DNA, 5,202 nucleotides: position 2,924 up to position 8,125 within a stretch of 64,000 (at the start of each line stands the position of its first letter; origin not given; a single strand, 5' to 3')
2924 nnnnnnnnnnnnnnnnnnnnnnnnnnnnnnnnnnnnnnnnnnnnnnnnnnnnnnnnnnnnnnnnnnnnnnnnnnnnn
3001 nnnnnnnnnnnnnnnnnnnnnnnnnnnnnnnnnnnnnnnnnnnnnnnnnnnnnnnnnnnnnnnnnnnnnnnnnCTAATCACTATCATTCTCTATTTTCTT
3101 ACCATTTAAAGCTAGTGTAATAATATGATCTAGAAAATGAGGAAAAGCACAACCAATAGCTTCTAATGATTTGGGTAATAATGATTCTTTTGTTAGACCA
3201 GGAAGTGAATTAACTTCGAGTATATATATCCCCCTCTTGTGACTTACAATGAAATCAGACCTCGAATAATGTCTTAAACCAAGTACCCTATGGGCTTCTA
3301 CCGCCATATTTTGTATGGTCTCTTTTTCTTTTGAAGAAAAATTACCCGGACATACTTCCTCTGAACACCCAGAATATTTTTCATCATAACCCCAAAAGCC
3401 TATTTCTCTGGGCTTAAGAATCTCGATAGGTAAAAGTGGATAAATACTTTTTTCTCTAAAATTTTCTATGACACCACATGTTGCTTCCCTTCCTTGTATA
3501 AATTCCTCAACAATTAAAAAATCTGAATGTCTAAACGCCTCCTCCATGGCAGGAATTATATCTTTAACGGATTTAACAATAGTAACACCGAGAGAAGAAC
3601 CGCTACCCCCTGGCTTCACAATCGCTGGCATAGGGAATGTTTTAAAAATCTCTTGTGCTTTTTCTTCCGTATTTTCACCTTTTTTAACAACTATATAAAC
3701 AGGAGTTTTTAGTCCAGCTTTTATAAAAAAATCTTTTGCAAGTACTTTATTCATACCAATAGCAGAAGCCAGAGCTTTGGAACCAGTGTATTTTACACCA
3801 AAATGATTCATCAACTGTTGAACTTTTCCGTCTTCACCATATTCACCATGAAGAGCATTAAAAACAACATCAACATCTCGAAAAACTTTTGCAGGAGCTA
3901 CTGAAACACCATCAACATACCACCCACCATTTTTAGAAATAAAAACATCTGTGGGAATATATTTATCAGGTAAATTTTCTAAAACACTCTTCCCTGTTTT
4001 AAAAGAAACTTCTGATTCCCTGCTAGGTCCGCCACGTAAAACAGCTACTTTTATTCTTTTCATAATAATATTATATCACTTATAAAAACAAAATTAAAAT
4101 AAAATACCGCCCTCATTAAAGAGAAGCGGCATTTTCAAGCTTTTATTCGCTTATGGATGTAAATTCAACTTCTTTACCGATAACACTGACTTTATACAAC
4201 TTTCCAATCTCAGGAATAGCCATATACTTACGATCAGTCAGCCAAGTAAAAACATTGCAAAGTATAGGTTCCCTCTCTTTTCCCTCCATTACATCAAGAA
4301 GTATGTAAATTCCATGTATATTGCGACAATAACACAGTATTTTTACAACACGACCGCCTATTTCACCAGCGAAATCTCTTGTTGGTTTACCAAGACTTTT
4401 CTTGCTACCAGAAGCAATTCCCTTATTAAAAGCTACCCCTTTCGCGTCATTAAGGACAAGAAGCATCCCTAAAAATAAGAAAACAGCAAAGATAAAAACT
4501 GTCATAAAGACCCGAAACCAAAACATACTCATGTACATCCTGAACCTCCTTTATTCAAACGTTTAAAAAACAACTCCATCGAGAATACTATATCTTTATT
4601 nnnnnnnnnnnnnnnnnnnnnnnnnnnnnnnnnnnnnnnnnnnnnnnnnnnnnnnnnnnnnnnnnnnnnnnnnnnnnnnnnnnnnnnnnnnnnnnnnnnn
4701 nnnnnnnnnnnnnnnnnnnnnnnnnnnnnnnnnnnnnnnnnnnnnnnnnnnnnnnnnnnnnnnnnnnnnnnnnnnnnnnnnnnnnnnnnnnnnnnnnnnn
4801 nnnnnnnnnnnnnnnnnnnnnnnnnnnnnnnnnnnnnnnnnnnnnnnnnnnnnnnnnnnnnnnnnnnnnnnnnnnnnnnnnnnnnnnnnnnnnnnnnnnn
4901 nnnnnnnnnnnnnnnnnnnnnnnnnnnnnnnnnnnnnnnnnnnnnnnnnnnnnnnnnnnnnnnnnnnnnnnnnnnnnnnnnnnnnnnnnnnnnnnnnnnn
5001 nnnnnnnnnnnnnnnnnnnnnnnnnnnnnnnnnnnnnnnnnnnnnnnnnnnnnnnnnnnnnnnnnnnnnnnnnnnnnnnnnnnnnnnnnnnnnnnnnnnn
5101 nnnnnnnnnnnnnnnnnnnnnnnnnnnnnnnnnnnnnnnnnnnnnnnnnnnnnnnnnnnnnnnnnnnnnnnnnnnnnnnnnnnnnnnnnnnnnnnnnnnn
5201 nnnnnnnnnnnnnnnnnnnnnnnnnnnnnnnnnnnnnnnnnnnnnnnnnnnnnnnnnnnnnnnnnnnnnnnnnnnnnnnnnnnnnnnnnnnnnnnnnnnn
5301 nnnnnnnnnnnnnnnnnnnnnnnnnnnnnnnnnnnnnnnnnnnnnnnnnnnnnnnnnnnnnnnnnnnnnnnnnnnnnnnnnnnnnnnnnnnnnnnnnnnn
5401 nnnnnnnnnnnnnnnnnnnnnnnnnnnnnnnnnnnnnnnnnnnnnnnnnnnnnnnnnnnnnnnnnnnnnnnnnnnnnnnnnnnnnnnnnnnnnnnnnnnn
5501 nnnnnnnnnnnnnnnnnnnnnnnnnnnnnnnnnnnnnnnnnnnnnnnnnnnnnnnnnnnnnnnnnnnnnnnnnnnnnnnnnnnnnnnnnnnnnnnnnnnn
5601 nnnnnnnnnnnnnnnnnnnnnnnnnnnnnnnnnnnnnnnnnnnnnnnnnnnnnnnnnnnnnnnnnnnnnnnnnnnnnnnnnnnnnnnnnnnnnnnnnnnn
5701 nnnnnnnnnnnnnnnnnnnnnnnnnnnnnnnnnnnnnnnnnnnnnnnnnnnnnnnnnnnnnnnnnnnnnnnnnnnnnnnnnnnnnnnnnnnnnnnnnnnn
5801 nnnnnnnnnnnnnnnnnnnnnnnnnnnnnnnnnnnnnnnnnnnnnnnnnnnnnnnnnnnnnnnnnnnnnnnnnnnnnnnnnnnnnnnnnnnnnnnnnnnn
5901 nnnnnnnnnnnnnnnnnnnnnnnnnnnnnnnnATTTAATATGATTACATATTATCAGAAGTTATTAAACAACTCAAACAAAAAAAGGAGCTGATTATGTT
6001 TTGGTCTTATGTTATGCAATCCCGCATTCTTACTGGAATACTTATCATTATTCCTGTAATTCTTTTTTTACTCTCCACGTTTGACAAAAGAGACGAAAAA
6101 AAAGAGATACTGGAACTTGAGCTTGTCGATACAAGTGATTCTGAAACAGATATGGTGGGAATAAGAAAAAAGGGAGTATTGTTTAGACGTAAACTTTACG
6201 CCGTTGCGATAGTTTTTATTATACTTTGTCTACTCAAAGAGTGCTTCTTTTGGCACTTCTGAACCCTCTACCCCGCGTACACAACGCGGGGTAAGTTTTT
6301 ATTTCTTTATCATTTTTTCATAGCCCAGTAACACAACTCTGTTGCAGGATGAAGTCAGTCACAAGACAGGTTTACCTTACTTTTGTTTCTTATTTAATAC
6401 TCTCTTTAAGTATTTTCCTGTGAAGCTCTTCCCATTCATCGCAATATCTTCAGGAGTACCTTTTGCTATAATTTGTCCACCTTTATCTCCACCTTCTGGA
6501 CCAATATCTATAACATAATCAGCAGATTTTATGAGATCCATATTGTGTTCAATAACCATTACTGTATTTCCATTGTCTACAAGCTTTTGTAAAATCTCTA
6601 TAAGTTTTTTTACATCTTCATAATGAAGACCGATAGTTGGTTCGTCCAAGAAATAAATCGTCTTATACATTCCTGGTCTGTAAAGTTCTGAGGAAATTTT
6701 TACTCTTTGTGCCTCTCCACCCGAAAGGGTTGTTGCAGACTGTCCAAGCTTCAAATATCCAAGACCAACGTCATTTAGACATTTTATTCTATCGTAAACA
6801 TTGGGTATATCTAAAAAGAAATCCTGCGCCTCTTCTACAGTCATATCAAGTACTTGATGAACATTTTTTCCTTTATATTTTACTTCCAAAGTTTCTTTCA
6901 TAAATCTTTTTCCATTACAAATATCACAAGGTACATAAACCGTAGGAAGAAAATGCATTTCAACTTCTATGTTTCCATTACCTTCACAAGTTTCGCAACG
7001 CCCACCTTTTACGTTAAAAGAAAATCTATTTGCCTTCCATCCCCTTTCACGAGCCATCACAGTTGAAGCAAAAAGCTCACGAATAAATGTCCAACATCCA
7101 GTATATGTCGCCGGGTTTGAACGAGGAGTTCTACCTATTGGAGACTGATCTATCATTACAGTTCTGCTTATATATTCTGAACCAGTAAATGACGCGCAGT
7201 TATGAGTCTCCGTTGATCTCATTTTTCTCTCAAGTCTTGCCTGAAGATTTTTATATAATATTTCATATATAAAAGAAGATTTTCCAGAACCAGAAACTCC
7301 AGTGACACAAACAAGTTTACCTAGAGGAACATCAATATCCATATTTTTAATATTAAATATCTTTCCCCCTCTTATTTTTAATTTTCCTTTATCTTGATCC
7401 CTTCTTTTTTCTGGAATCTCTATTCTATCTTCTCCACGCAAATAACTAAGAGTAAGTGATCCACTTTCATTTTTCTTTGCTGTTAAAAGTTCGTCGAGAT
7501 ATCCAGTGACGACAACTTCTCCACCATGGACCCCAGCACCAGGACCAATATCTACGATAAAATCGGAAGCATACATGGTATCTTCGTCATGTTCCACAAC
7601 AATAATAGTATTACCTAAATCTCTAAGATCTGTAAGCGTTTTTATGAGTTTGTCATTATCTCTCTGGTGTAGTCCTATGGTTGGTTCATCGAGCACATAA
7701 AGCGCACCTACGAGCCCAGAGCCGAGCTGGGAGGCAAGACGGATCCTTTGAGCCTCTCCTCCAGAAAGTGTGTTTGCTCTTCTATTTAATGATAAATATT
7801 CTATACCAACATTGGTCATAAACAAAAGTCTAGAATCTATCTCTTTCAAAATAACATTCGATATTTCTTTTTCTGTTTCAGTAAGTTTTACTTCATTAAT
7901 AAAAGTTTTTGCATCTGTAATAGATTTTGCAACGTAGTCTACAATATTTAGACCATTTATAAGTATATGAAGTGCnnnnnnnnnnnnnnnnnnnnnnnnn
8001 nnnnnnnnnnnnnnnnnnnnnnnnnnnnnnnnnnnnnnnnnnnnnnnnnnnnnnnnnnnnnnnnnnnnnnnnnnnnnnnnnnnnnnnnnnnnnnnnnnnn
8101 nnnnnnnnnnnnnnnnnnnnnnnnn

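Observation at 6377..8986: uvrA is interrupted by a single in-frame TAA, with the reading frame preserved across the stop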

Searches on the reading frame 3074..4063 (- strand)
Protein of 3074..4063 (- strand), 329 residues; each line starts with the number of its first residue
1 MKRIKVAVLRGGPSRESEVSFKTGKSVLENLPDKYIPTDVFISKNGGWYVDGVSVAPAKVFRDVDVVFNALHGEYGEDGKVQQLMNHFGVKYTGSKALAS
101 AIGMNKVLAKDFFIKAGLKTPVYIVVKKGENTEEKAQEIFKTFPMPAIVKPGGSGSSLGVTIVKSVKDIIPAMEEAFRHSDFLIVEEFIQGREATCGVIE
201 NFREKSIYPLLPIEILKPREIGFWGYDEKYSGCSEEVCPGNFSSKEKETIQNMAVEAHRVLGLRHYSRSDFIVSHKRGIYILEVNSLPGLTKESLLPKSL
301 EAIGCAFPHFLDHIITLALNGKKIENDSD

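Call 38: find_encoding_contigs(protein=window:3074-4063:-, flank=10000, max_places=10)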
Protein window:3074-4063:- (329 aa): 1 contig read that carries it; 1 place shown.
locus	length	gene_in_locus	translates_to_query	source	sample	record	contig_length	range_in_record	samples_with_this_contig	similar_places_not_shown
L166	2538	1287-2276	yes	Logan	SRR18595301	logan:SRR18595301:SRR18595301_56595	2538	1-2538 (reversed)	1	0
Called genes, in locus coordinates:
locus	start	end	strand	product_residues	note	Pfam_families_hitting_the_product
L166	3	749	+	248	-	?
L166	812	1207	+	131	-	-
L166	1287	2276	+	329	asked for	PF01820:Dala_Dala_lig_N, PF14397:ATPgrasp_ST (faint), PF08443:RimK (faint), PF01071:GARS_A, PF02222:ATP-grasp (weak), PF02655:ATP-grasp_3, PF02786:CPSase_L_D2 (weak), PF07478:Dala_Dala_lig_C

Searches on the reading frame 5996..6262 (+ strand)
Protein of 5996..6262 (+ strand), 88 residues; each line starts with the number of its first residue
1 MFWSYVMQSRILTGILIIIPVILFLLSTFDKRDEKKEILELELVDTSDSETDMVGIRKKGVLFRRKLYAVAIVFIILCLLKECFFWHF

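Call 52: search_protein_families(library=pfam, proteins=[window:5996-6262:+], max_evalue=0.001)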
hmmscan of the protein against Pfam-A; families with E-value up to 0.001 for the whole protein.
window:5996-6262:+ (88 aa): 0 families

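Call 58: find_encoding_contigs(protein=window:5996-6262:+, flank=10000, max_places=10)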
Protein window:5996-6262:+ (88 aa): 1 contig read that carries it; 1 place shown.
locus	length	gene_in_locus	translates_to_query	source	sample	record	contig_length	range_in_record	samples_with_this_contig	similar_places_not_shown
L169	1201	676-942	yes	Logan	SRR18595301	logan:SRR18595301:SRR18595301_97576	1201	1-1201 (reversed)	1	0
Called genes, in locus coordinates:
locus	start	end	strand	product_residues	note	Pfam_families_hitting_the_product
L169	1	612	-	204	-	?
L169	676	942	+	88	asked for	-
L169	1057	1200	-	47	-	?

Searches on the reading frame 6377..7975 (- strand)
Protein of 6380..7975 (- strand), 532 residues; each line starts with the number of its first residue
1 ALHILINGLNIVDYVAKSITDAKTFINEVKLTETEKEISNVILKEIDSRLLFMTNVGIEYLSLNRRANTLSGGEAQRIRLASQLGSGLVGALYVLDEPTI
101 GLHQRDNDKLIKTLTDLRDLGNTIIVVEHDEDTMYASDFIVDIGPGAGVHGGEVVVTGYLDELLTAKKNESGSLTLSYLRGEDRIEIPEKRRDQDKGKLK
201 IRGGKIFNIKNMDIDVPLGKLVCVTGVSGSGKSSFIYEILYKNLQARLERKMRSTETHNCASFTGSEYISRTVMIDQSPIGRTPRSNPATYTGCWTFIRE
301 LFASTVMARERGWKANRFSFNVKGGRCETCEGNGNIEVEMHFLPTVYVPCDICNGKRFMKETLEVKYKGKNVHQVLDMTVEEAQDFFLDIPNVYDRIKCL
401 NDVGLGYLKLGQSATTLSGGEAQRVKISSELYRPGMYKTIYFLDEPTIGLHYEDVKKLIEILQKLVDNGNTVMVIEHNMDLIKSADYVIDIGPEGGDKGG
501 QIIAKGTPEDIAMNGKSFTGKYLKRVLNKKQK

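Call 9: search_protein_families(library=ncbifam, proteins=[window:6380-7975:-])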
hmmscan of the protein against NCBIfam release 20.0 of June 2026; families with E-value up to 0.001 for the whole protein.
window:6380-7975:- (532 aa): 170 families (the best 25 are shown)
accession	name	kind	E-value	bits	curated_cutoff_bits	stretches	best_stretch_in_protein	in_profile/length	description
NF001503.0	PRK00349.1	equivalog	7.6e-249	828.4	1147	1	1-528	421-942/943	excinuclease ABC subunit UvrA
TIGR00630.1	uvra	equivalog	3.1e-240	800.1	729.8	1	2-512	419-924/924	excinuclease ABC subunit UvrA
NF001885.0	PRK00635.1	equivalog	1.2e-147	493.5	3054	1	8-531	418-923/1809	excinuclease ABC subunit A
TIGR03608.1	L_ocin_972_ABC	subfamily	8.1e-33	113.6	254.85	2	396-491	115-206/206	putative bacteriocin export ABC transporter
TIGR02857.1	CydD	equivalog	9.8e-31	107.3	435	2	399-490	440-528/529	thiol reductant ABC exporter subunit CydD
NF040873.1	AztA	equivalog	1.9e-29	102.6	220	2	53-140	104-188/191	zinc ABC transporter ATP-binding protein AztA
TIGR04521.1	ECF_ATPase_2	equivalog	5.4e-29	101.2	330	2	398-518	126-239/279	energy-coupling factor transporter ATPase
TIGR04520.1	ECF_ATPase_1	equivalog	8.5e-27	94.2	315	2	399-518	120-230/269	energy-coupling factor transporter ATPase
NF010068.0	PRK13548.1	equivalog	1.1e-24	87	261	2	399-511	121-230/261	heme ABC transporter ATP-binding protein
NF010170.0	PRK13651.1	equivalog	1.2e-24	86.8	432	2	400-511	149-252/308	cobalt transporter ATP-binding subunit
TIGR01166.1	cbiO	subfamily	1.9e-24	86.2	211.8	2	412-482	123-190/190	cobalt ABC transporter, ATP-binding protein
TIGR02673.1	FtsE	equivalog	2.4e-24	86.2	264.85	2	399-485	121-203/214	cell division ATP-binding protein FtsE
TIGR03873.1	F420-0_ABC_ATP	hypoth_equivalog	4.9e-23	81.7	372.4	2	54-166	123-227/256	putative F420-0 ABC transporter ATP-binding protein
NF010153.0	PRK13631.1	equivalog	2.6e-22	79.2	463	2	399-516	159-268/320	cobalt transporter ATP-binding subunit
TIGR01188.1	drrA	subfamily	4.1e-22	78.8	312.45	2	411-512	119-212/302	daunorubicin resistance ABC transporter, ATP-binding protein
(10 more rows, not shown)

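Call 44: find_encoding_contigs(protein=window:6377-7849:-, flank=5000, max_places=10)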
Protein window:6377-7849:- (490 aa): no gene with exactly this product is on record in the collection.

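Call 45: find_encoding_contigs(protein=window:6377-7819:-, flank=5000, max_places=10)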
Protein window:6377-7819:- (480 aa): no gene with exactly this product is on record in the collection.

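Call 52: search_protein_families(library=pfam, proteins=[window:6380-7975:-], max_evalue=0.001)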
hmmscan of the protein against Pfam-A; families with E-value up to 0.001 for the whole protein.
window:6380-7975:- (532 aa): 4 families
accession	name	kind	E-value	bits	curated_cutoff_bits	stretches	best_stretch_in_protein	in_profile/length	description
PF00005.33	ABC_tran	-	7.6e-14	52.9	25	0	374-447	70-136/137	ABC transporter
PF02463.25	SMC_N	-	3.4e-08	33.6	40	0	210-259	14-63/220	RecF/RecN/SMC N terminal domain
PF13304.12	AAA_21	-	3e-07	31.2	27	0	424-473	244-294/304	AAA domain, putative AbiEii toxin, Type IV TA system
PF13175.12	AAA_15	-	1.5e-05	25.2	32.1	0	438-474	329-366/374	AAA ATPase domain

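Call 62: list_cluster_members(proteins=[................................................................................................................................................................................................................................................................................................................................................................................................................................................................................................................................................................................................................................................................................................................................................, window:6494-7849:-, window:6494-7825:-, window:6494-7819:-, window:6494-7696:-, window:6494-7576:-, window:6380-7825:-, window:6380-7696:-, window:6380-7576:-, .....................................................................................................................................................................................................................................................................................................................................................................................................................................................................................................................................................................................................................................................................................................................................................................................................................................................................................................])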
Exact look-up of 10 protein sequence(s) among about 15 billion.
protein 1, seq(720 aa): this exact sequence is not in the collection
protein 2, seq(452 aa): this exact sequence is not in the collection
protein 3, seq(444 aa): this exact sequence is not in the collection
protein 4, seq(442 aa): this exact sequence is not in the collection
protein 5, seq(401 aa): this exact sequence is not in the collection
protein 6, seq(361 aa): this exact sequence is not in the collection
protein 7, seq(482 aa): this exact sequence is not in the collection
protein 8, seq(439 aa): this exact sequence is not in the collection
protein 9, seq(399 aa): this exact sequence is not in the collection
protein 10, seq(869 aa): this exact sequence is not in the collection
